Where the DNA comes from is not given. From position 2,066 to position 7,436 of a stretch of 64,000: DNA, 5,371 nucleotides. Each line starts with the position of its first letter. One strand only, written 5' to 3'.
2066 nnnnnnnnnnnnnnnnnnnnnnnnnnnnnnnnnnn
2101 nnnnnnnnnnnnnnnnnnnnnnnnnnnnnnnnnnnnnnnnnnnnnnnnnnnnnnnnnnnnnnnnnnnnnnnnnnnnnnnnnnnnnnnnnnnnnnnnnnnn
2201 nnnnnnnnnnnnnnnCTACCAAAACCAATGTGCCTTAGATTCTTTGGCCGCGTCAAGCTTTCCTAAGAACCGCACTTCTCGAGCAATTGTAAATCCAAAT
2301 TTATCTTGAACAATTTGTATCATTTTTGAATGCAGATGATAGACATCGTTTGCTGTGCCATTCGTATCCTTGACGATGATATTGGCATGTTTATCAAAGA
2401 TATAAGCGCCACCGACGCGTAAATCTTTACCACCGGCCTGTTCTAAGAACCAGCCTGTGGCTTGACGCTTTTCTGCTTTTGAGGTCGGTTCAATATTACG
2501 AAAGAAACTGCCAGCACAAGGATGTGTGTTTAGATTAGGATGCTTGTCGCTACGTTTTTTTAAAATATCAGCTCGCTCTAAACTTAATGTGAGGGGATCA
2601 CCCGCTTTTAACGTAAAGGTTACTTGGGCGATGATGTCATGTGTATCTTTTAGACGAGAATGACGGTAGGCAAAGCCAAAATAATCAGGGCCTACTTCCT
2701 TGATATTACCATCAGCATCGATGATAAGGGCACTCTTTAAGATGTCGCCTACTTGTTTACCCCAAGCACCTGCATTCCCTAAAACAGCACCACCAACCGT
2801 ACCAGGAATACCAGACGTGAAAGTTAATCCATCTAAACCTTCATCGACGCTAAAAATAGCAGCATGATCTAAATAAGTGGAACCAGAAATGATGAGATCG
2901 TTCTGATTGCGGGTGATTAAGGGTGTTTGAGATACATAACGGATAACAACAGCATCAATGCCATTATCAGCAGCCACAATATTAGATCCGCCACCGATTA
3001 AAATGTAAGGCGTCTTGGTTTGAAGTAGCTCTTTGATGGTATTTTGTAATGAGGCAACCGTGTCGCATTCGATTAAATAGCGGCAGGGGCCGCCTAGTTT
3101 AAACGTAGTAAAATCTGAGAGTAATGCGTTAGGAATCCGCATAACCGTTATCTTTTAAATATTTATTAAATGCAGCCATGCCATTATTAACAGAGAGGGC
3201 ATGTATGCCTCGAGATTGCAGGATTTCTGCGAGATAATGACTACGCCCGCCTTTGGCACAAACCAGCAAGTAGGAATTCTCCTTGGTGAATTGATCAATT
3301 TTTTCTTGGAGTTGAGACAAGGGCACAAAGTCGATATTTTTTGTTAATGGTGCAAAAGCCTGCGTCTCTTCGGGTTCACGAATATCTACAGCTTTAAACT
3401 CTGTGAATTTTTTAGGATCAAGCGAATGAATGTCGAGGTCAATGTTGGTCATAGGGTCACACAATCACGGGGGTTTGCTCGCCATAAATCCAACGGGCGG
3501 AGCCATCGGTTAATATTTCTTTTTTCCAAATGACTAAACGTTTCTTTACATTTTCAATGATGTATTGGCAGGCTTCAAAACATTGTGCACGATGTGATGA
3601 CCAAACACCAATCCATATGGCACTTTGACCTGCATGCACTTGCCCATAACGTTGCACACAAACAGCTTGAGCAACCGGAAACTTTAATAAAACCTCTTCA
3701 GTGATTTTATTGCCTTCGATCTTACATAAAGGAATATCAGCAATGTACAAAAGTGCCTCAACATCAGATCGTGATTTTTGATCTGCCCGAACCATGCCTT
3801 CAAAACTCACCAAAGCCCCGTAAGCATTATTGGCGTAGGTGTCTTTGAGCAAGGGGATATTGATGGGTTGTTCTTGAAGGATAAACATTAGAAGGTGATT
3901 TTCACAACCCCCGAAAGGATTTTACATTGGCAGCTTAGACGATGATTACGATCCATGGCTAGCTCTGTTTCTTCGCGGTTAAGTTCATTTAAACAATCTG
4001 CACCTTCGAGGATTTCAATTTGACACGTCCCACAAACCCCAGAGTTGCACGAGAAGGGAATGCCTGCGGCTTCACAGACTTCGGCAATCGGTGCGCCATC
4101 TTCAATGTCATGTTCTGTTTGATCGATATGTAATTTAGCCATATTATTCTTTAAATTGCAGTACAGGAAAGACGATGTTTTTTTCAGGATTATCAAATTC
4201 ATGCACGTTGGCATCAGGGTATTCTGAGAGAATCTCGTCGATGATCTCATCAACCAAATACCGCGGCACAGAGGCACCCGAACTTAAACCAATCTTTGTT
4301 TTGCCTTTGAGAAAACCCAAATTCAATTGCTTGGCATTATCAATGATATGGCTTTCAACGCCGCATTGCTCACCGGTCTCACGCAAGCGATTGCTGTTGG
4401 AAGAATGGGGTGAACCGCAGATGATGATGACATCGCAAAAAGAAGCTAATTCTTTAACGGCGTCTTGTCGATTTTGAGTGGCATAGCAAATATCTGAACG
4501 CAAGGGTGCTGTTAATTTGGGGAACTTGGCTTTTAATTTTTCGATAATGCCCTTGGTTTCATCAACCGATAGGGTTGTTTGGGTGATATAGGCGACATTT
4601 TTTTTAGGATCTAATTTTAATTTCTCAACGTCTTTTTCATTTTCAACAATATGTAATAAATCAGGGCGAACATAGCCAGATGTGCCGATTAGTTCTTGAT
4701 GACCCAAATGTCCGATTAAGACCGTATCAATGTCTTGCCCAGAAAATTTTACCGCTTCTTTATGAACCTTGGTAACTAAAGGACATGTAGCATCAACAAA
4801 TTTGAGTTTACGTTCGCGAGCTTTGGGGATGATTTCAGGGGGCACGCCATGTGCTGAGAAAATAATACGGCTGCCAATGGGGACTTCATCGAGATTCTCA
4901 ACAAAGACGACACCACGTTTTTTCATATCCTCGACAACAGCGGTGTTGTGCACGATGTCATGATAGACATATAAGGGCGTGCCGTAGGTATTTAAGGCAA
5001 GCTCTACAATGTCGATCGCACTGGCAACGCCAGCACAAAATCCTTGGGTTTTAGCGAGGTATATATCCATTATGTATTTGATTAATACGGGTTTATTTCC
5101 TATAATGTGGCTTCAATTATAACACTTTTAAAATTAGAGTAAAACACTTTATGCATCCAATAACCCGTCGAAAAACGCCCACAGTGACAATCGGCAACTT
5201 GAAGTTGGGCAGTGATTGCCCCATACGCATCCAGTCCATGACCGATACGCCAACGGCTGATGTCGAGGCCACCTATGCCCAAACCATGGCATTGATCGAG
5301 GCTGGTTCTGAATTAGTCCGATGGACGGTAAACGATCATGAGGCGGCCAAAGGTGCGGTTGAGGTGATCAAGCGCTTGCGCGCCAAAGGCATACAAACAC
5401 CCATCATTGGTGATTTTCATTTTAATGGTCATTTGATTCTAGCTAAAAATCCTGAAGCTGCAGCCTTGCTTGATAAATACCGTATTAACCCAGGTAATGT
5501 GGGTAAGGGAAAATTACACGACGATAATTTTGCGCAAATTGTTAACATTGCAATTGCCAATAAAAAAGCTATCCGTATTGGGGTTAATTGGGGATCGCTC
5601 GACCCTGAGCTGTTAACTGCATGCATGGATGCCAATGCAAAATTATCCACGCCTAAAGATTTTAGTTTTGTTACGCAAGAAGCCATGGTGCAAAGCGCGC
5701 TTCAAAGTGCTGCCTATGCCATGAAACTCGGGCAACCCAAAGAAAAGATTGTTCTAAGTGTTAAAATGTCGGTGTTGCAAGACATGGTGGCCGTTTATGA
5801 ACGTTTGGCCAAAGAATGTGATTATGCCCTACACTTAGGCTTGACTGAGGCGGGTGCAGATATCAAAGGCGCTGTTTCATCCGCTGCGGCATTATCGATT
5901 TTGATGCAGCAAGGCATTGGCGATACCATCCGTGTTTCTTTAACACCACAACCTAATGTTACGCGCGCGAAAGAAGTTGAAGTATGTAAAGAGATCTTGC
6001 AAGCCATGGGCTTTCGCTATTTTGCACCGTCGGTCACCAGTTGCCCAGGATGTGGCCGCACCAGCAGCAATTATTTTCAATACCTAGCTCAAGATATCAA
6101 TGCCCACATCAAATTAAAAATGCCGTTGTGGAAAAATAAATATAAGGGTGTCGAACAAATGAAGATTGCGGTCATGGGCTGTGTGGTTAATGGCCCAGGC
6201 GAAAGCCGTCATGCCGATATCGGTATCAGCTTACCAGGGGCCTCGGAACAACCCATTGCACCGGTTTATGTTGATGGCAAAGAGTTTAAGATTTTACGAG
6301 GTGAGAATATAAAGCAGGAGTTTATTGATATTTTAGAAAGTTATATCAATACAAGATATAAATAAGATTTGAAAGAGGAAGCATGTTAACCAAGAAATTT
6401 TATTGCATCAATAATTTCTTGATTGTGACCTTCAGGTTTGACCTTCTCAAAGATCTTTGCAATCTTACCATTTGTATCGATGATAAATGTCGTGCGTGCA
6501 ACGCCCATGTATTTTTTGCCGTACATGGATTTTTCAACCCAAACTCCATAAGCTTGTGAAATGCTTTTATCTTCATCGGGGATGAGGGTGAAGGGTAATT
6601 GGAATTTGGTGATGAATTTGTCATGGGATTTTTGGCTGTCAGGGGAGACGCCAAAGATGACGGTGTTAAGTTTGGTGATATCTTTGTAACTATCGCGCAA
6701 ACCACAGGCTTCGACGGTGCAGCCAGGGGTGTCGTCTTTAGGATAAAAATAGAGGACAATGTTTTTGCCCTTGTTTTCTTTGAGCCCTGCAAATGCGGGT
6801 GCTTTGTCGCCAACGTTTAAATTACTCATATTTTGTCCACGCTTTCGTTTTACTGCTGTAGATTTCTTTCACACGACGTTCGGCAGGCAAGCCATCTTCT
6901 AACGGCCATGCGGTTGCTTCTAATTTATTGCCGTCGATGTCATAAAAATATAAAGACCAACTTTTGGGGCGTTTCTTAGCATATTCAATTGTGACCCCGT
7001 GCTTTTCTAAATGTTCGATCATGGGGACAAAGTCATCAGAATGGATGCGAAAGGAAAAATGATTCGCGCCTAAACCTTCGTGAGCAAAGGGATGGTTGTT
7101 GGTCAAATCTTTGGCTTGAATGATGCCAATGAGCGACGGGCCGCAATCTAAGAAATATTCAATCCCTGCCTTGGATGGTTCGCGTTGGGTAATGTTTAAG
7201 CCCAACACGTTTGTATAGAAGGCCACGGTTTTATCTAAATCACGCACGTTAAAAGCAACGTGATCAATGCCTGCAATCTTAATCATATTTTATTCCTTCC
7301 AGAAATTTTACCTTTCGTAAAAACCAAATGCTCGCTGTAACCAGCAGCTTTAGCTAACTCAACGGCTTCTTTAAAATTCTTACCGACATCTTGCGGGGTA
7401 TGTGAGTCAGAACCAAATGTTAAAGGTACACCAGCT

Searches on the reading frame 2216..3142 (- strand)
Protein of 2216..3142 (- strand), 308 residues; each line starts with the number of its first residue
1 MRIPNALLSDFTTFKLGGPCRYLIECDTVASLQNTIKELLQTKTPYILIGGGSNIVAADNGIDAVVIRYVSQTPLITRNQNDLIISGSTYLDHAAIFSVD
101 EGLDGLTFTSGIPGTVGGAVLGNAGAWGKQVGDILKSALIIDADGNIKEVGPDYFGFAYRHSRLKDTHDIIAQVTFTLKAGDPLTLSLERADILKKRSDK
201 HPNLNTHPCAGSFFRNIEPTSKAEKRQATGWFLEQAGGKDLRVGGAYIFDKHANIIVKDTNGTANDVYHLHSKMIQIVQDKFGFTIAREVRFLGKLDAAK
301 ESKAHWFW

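Call 29: search_protein_families(library=pfam, proteins=[window:2216-3142:-], max_evalue=0.00001)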
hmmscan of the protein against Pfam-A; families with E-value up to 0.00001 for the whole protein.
window:2216-3142:- (308 aa): 2 families
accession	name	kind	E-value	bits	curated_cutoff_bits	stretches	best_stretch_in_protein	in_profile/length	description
PF02873.21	MurB_C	-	9.9e-21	74.2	27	1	191-293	7-99/99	UDP-N-acetylenolpyruvoylglucosamine reductase, C-terminal domain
PF01565.28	FAD_binding_4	-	1.4e-14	54.4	26.4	1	22-150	3-138/139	FAD binding domain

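Call 108: find_encoding_contigs(protein=window:2216-3142:-, flank=10000, max_places=3)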
Protein window:2216-3142:- (308 aa): 9 contigs read that carry it; 3 places shown.
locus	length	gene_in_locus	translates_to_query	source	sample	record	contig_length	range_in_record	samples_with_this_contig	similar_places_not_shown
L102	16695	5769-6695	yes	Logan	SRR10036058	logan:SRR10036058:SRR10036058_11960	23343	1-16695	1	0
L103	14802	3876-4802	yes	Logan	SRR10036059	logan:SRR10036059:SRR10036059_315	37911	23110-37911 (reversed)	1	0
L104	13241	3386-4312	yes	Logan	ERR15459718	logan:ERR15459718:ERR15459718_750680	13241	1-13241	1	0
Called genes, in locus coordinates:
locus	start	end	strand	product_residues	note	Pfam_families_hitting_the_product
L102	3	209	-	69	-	?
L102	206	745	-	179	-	PF01227:GTP_cyclohydroI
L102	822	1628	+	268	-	PF02811:PHP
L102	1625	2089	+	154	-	PF00903:Glyoxalase, PF13669:Glyoxalase_4, PF22677:Ble-like_N (weak)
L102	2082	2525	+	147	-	PF08534:Redoxin, PF00578:AhpC-TSA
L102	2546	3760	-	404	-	PF04551:GcpE, PF26540:GcpE_C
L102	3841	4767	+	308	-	PF02401:LYTB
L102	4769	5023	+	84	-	PF00111:Fer2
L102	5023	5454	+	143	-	PF02391:MoaE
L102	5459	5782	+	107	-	-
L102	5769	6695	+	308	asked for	PF01565:FAD_binding_4, PF02873:MurB_C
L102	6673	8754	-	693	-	-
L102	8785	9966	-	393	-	PF05940:NnrS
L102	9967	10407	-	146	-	PF03473:MOSC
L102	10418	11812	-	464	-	PF02335:Cytochrom_C552, PF22113:Mtrc-MtrF_II-IV_dom (faint), PF14522:Cytochrome_C7 (faint)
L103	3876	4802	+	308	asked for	PF01565:FAD_binding_4, PF02873:MurB_C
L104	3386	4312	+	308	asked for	PF01565:FAD_binding_4, PF02873:MurB_C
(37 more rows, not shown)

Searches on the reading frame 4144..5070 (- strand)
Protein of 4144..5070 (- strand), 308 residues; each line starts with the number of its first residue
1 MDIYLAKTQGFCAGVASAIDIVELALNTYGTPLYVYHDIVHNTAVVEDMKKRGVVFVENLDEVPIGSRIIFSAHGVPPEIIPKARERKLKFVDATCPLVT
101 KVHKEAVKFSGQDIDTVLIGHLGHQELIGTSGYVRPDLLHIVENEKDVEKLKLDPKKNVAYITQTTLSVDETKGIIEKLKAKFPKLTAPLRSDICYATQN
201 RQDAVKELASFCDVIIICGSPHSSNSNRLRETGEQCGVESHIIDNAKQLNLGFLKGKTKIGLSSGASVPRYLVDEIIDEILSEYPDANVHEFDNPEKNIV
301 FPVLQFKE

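Call 29: search_protein_families(library=pfam, proteins=[window:4144-5070:-], max_evalue=0.00001)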
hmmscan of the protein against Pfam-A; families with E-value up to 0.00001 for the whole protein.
window:4144-5070:- (308 aa): 1 family
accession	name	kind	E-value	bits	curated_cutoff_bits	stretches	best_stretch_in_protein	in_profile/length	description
PF02401.23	LYTB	-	6e-88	295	24.5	1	3-280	1-266/267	LytB protein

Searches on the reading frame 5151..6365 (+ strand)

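Call 29: search_protein_families(library=pfam, proteins=[window:5151-6365:+], max_evalue=0.00001)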
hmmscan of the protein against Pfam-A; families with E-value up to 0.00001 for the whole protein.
window:5151-6365:+ (404 aa): 1 family
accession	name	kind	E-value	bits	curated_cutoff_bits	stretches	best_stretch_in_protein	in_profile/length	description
PF04551.19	GcpE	-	8.8e-109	364.1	32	1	9-396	1-342/343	GcpE protein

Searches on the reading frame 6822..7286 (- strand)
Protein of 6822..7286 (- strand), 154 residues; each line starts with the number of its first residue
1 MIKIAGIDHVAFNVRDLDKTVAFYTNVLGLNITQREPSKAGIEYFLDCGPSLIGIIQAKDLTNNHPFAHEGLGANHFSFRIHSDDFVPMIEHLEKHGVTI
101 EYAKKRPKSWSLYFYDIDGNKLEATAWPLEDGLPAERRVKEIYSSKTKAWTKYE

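Call 29: search_protein_families(library=pfam, proteins=[window:6822-7286:-], max_evalue=0.00001)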
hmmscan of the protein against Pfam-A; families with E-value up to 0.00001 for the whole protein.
window:6822-7286:- (154 aa): 2 families
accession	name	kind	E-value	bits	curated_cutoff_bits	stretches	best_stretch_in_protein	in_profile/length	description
PF00903.31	Glyoxalase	-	1.1e-16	61.7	20.6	1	6-123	1-120/121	Glyoxalase/Bleomycin resistance protein/Dioxygenase superfamily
PF13669.12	Glyoxalase_4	-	3.4e-08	34.2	27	1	8-105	1-98/109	Glyoxalase/Bleomycin resistance protein/Dioxygenase superfamily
